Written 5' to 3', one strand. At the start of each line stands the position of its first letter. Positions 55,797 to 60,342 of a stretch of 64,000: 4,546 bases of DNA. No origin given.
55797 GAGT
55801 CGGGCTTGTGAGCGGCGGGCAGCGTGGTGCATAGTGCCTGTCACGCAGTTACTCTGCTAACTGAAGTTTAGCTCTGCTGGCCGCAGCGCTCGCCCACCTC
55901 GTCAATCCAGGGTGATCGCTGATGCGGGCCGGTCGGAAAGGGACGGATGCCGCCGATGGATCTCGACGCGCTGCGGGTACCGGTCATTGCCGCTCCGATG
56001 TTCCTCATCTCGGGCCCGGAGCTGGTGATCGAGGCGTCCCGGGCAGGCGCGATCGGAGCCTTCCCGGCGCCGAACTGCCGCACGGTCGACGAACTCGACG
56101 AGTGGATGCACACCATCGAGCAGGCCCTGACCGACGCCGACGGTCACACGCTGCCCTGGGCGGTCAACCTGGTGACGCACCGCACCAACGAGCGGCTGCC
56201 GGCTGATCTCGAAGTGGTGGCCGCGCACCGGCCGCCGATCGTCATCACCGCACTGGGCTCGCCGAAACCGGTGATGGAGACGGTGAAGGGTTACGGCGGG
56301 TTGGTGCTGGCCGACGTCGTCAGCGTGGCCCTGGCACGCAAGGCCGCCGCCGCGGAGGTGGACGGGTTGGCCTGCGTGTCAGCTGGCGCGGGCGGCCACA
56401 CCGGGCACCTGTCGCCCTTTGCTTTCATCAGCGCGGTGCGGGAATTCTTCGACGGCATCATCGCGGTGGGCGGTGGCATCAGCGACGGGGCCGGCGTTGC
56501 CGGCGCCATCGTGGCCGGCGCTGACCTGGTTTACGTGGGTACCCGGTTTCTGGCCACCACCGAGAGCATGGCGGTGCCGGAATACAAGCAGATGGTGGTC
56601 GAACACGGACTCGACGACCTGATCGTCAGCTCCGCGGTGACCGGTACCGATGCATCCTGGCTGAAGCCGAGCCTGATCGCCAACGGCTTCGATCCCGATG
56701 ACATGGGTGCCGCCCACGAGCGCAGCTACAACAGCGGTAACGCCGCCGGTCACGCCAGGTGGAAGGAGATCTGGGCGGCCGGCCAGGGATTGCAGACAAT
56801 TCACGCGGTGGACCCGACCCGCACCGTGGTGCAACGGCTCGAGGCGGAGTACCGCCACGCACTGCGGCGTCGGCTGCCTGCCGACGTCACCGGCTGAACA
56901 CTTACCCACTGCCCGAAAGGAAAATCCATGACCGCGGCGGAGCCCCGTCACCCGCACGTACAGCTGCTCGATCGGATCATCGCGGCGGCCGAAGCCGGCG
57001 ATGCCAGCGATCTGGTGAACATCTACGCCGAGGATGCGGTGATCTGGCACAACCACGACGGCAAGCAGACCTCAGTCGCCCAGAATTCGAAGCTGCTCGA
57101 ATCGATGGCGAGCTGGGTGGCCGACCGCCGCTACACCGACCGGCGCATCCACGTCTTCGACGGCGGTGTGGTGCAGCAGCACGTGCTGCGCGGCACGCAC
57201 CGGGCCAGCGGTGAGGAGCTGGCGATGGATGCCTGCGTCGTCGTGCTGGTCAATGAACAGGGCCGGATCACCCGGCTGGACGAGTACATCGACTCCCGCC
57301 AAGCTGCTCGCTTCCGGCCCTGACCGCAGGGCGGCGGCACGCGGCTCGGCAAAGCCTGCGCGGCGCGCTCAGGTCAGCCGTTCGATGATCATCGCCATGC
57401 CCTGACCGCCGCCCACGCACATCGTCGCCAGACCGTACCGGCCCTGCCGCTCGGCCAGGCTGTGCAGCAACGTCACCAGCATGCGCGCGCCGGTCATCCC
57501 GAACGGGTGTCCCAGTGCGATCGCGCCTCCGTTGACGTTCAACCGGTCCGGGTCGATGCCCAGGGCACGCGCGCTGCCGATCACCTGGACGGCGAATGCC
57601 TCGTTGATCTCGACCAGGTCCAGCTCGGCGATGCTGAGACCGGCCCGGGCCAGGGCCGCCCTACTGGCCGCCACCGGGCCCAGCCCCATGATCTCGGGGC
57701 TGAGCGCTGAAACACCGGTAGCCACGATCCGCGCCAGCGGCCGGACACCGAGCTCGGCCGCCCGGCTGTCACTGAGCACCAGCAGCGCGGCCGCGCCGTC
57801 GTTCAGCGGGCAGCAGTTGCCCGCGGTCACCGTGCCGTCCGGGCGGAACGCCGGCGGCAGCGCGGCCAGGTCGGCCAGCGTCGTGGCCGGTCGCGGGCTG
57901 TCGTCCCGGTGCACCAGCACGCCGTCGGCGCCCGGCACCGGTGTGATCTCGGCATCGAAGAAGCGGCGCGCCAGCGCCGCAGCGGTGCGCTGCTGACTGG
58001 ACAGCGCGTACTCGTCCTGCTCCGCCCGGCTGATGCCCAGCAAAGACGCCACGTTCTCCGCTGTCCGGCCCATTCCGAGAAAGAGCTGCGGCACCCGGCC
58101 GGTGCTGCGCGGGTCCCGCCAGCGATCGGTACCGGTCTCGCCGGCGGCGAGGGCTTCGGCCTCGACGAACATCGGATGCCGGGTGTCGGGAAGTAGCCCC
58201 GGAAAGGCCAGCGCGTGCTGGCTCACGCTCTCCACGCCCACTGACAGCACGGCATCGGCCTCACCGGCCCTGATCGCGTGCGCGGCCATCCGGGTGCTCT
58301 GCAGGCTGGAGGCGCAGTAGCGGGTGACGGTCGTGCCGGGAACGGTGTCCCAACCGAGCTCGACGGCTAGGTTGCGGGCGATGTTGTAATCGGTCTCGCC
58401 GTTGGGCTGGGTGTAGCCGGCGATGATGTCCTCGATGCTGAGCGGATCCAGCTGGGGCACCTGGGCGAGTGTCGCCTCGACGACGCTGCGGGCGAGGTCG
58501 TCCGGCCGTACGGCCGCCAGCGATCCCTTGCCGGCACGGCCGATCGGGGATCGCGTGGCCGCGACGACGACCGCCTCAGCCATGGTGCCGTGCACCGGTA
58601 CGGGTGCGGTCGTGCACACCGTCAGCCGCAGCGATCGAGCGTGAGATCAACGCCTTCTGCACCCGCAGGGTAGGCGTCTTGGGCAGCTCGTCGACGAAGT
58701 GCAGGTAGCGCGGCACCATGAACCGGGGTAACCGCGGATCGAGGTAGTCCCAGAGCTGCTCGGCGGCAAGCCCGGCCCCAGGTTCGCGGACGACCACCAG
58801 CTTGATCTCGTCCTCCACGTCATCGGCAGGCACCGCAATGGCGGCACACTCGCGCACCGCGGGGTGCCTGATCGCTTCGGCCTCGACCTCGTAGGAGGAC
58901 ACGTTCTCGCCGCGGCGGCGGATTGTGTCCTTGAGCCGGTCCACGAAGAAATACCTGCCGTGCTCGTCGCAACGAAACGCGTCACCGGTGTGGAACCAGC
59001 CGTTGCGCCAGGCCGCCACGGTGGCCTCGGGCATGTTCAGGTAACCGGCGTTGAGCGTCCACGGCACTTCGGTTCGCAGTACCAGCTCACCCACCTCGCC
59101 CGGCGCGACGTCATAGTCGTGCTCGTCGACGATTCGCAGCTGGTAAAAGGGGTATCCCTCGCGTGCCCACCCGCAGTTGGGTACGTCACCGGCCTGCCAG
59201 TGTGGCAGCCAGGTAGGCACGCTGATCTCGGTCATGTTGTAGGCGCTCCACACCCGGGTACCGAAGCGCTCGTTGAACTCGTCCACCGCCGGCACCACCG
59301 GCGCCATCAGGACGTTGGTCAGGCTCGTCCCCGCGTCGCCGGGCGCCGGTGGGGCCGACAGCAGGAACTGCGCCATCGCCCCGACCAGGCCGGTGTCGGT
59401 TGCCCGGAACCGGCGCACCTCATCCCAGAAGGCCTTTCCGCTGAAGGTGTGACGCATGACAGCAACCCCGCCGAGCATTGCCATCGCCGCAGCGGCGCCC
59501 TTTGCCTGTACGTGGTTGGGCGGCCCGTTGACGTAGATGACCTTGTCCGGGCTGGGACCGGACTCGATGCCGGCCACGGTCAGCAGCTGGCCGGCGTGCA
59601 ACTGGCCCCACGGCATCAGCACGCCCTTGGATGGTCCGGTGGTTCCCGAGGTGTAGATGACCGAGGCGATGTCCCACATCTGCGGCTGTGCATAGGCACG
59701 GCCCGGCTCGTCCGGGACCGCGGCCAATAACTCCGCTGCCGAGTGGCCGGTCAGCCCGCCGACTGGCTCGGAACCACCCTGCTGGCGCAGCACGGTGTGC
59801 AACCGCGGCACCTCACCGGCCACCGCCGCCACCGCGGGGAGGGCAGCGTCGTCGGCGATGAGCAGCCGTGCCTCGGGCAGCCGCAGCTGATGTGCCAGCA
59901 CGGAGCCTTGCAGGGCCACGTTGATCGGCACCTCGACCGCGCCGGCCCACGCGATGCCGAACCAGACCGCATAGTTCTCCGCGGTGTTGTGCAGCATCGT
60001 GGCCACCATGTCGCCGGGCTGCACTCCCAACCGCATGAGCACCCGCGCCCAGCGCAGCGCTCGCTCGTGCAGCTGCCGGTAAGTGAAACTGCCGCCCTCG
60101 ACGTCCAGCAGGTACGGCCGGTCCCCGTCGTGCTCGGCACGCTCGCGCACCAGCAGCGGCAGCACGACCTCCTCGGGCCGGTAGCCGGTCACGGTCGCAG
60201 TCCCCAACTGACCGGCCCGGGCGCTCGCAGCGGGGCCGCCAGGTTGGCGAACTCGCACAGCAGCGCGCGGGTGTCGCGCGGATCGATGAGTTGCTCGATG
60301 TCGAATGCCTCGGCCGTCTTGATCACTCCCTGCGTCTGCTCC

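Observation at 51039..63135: Shared 16-bp motif at all three promoter regions of the acyl-CoA cluster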

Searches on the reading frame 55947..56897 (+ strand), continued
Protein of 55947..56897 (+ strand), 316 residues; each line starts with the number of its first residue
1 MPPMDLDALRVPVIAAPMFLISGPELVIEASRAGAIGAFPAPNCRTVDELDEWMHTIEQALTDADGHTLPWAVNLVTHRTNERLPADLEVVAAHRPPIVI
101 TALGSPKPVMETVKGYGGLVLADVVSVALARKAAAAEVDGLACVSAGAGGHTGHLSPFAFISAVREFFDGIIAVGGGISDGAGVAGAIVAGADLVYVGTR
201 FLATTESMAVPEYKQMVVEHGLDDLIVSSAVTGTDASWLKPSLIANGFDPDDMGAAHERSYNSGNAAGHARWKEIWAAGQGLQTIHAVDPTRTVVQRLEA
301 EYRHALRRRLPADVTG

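Call 97: fold_search(model_id=the predicted structure, library=pdb)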
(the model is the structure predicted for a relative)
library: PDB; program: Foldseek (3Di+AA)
matches with E <= 10: 1306; with E <= 0.001: 10
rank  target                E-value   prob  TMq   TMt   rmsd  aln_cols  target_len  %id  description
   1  4gcv_B                4.3e-06  1.00  0.33  0.67   6.4       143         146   31  Structure of a Putative transcription factor (PA1374)from Pseudomonas aeruginosa (released 2013-07-24)
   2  4gcv_A                8.8e-06  1.00  0.33  0.66   6.4       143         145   31  Structure of a Putative transcription factor (PA1374)from Pseudomonas aeruginosa (released 2013-07-24)
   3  2f2e_B                2.2e-05  1.00  0.34  0.76   2.7       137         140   30  Crystal Structure of PA1607, a Putative Transcription Factor (released 2006-03-14)
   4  2f2e_A                4.0e-05  1.00  0.35  0.77   3.2       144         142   30  Crystal Structure of PA1607, a Putative Transcription Factor (released 2006-03-14)
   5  4gcv_E                7.6e-05  1.00  0.32  0.66   6.4       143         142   29  Structure of a Putative transcription factor (PA1374)from Pseudomonas aeruginosa (released 2013-07-24)
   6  4a5m_A                3.1e-04  1.00  0.27  0.86   1.6        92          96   29  Redox regulator HypR in its oxidized form (released 2012-01-11)
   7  4gcv_C                3.2e-04  1.00  0.31  0.65   6.6       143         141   29  Structure of a Putative transcription factor (PA1374)from Pseudomonas aeruginosa (released 2013-07-24)
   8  4a5m_B                3.8e-04  1.00  0.27  0.86   1.6        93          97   29  Redox regulator HypR in its oxidized form (released 2012-01-11)
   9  4a5n_C                5.6e-04  1.00  0.26  0.81   1.3        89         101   30  Redoxregulator HypR in its reduced form (released 2012-01-11)
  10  7bze                  8.5e-04  1.00  0.26  0.75   1.7        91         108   27  Structure of Bacillus subtilis HxlR, K13A mutant (released 2021-02-03)
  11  4a5n_A                1.0e-03  1.00  0.26  0.79   1.3        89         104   30  Redoxregulator HypR in its reduced form (released 2012-01-11)
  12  4a5n_B                1.1e-03  1.00  0.26  0.78   1.3        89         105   30  Redoxregulator HypR in its reduced form (released 2012-01-11)
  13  1z7u_A                1.2e-03  1.00  0.25  0.69   2.0        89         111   32  Crystal Structure of the Putitive Transcriptional Regulator of MarR Family from Enterococcus faecalis V583 (released 2005-05-10)
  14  7bzd                  1.5e-03  1.00  0.25  0.70   2.2        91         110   31  Structure of Bacillus subtilis HxlR, wild type (released 2021-02-03)
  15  1yyv_A                1.5e-03  1.00  0.25  0.69   1.8        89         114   27  Putative transcriptional regulator ytfH from Salmonella typhimurium (released 2005-04-05)
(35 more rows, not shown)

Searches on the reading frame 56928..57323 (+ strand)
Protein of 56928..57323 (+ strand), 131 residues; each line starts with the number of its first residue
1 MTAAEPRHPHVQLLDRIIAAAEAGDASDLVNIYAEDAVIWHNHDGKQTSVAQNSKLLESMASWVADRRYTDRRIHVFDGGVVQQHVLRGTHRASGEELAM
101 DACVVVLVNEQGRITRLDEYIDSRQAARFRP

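Call 15: search_protein_families(library=pfam, proteins=[window:56928-57323:+])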
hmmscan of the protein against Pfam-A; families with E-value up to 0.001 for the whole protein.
window:56928-57323:+ (131 aa): 2 families
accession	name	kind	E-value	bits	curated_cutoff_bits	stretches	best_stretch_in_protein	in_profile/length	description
PF12680.13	SnoaL_2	-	1.4e-11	45.3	27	1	15-116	2-101/102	SnoaL-like domain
PF14534.12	DUF4440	-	8.5e-05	23.4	25.2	1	13-110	4-101/107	Domain of unknown function (DUF4440)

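Call 16: search_protein_families(library=ncbifam, proteins=[window:56928-57323:+])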
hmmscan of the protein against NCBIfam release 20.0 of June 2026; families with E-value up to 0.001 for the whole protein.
window:56928-57323:+ (131 aa): 1 family
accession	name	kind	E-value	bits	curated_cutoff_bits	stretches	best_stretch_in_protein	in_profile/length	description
TIGR02096.1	TIGR02096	subfamily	2.8e-06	27.7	97.1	1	12-127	2-125/129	ketosteroid isomerase-related protein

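Call 20: find_encoding_contigs(protein=window:56928-57323:+, flank=10000, max_places=6)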
Protein window:56928-57323:+ (131 aa): 2 contigs read that carry it; 1 place shown.
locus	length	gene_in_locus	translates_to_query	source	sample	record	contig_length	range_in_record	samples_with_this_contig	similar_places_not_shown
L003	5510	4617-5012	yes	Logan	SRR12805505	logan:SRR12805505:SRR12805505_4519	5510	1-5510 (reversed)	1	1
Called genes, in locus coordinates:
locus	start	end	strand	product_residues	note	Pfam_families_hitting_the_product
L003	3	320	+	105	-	?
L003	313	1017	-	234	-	-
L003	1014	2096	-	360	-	PF19328:DAP_DH_C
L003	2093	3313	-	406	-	PF00108:Thiolase_N, PF22691:Thiolase_C_1 (faint), PF02803:Thiolase_C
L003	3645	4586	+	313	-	PF03060:NMO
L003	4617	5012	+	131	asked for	PF12680:SnoaL_2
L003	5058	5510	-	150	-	?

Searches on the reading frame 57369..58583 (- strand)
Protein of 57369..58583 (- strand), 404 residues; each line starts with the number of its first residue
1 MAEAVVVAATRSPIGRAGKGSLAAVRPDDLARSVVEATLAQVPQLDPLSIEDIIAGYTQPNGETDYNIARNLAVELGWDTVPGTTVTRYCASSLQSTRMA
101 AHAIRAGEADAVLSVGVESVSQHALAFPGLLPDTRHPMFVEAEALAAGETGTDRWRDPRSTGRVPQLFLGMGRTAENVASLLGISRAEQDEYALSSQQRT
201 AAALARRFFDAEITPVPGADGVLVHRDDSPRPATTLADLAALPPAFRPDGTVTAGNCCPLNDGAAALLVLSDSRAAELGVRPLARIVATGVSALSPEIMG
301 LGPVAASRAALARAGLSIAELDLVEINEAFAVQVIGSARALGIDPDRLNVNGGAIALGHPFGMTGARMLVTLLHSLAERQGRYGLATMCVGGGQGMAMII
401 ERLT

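Call 15: search_protein_families(library=pfam, proteins=[window:57369-58583:-])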
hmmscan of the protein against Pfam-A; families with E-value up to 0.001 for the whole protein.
window:57369-58583:- (404 aa): 4 families
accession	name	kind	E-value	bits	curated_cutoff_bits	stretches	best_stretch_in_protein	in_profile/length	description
PF00108.29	Thiolase_N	-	9.9e-58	196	26.4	1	5-272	2-259/260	Thiolase, N-terminal domain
PF02803.24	Thiolase_C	-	6.7e-48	161.8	27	1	281-402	2-123/123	Thiolase, C-terminal domain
PF00109.32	ketoacyl-synt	-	8.8e-06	25.9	20.8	1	64-121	149-205/252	Beta-ketoacyl synthase, N-terminal domain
PF22691.2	Thiolase_C_1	-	0.00066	19.9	28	0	304-342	21-59/144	Thiolase C-terminal domain-like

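Call 16: search_protein_families(library=ncbifam, proteins=[window:57369-58583:-])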
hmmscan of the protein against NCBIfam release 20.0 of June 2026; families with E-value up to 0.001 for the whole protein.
window:57369-58583:- (404 aa): 48 families (the best 25 are shown)
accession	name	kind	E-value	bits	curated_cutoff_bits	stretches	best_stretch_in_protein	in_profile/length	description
NF005890.0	PRK07851.1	equivalog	1.2e-186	620.6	580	1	1-403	1-405/406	acetyl-CoA C-acetyltransferase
TIGR01930.1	AcCoA-C-Actrans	subfamily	1.3e-130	435.8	240.55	1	6-401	1-385/385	acetyl-CoA C-acyltransferase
NF006551.0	PRK09050.1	subfamily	4.1e-105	352.1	605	1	1-403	1-401/401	3-oxoadipyl-CoA thiolase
TIGR02430.1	pcaF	equivalog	3.6e-104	349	597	1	3-403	2-400/400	3-oxoadipyl-CoA thiolase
NF005805.0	PRK07661.1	equivalog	2.8e-101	339.3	633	2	162-402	138-390/391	acetyl-CoA C-acetyltransferase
NF006553.0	PRK09052.1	equivalog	3.9e-100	335.7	567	2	169-403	152-399/399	acetyl-CoA C-acyltransferase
NF004853.0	PRK06205.1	subfamily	1.3e-98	330.7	551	1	1-403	1-403/404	acetyl-CoA C-acetyltransferase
NF006510.0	PRK08947.1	equivalog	1.4e-96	323.8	519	2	170-403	146-387/387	acetyl-CoA C-acyltransferase FadA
NF004206.0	PRK05656.1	subfamily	9.3e-95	317.9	688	1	1-402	1-392/392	acetyl-CoA C-acetyltransferase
NF006552.0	PRK09051.1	subfamily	3e-94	316.5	565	1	2-403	4-395/395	beta-ketothiolase BktB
NF006001.0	PRK08131.1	equivalog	1.4e-93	313.9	622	1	1-403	1-400/401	3-oxoadipyl-CoA thiolase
NF005033.0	PRK06445.1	equivalog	1.6e-90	304.1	511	1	8-402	14-394/395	acetyl-CoA C-acetyltransferase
TIGR02445.1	fadA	equivalog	1.6e-89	300.6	591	2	171-402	145-384/385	acetyl-CoA C-acyltransferase FadA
NF042999.1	bketothiol_BktB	equivalog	1.7e-87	294.3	725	1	3-403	4-394/394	beta-ketothiolase BktB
NF006090.0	PRK08242.1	equivalog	1.8e-85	287.5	514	3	253-403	252-402/402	acetyl-CoA C-acetyltransferase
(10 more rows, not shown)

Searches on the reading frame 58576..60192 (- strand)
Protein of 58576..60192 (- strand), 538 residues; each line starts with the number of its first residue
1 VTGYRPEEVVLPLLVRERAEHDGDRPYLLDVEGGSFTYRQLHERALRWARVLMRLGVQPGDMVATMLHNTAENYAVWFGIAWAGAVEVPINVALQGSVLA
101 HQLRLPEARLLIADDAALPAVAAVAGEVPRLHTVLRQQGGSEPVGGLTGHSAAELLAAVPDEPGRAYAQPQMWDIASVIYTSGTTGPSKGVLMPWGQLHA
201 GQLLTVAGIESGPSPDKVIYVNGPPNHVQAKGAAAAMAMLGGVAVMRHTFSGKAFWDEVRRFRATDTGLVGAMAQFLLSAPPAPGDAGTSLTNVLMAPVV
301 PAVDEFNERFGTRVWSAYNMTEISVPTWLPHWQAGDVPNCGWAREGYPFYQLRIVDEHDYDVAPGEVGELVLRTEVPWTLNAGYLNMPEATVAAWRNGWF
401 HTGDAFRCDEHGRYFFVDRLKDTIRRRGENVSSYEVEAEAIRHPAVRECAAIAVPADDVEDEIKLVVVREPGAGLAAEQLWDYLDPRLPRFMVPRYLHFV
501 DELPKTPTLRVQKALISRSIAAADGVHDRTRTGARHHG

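Call 15: search_protein_families(library=pfam, proteins=[window:58576-60192:-])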
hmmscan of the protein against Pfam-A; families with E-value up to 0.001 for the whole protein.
window:58576-60192:- (538 aa): 2 families
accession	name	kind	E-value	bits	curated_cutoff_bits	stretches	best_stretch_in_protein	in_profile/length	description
PF00501.34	AMP-binding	-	1.8e-55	188.8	29.9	1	16-375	2-377/384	AMP-binding enzyme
PF13193.12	AMP-binding_C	-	7.5e-13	49.6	24.5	1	435-507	1-73/76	AMP-binding enzyme C-terminal domain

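Call 16: search_protein_families(library=ncbifam, proteins=[window:58576-60192:-])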
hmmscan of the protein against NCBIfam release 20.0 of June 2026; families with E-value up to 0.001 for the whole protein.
window:58576-60192:- (538 aa): 102 families (the best 25 are shown)
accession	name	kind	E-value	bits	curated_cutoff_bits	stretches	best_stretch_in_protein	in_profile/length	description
NF004808.0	PRK06155.1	equivalog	3.6e-130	434.8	722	1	5-535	17-536/542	ATP-dependent acyl-CoA ligase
NF004837.0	PRK06187.1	subfamily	5.6e-92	308.7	476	1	14-522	13-524/531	long-chain-fatty-acid--CoA ligase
NF005947.1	PRK08008.1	equivalog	2.3e-70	237.7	651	1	34-515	36-516/518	crotonobetaine/carnitine-CoA ligase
NF006134.1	PRK08279.1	equivalog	2.3e-66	224.6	625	1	8-516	43-563/605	long-chain-acyl-CoA synthetase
NF006182.0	PRK08316.1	subfamily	1.5e-63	215.1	663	1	11-513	13-510/523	fatty acyl-CoA synthetase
NF006020.0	PRK08162.1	subfamily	7.3e-58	196.2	677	1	35-520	44-538/545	acyl-CoA synthetase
NF005857.1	PRK07786.1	exception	3.6e-52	177.5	733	1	33-514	32-506/513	fatty-acid--CoA ligase FadD5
NF005702.0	PRK07514.1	subfamily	4.3e-51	173.8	558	1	15-518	9-498/506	malonyl-CoA synthase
NF052269.1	Staph_lig_FadD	equivalog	2.4e-48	164.7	650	2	173-520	150-493/499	long-chain-fatty-acid--CoA ligase FadD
NF004797.0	PRK06145.1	equivalog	3.7e-48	164.1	850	1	32-516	24-491/499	acyl-CoA synthetase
NF006572.0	PRK09088.1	equivalog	2.3e-47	161.8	696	1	32-522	25-489/491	acyl-CoA synthetase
NF005801.1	PRK07656.1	equivalog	5e-47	160.7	657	1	11-514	3-497/500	FadD3 family acyl-CoA ligase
TIGR03098.1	ligase_PEP_1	hypoth_equivalog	3.8e-46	157.6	592.35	1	16-516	7-514/517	acyl-CoA ligase (AMP-forming), exosortase A system-associated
NF009233.0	PRK12583.1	subfamily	3.8e-46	157.6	832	1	35-516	45-546/558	fatty acid CoA ligase family protein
NF005426.0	PRK07008.1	equivalog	4.1e-46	157.7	822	1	35-515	43-530/545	3-(methylthio)propionyl-CoA ligase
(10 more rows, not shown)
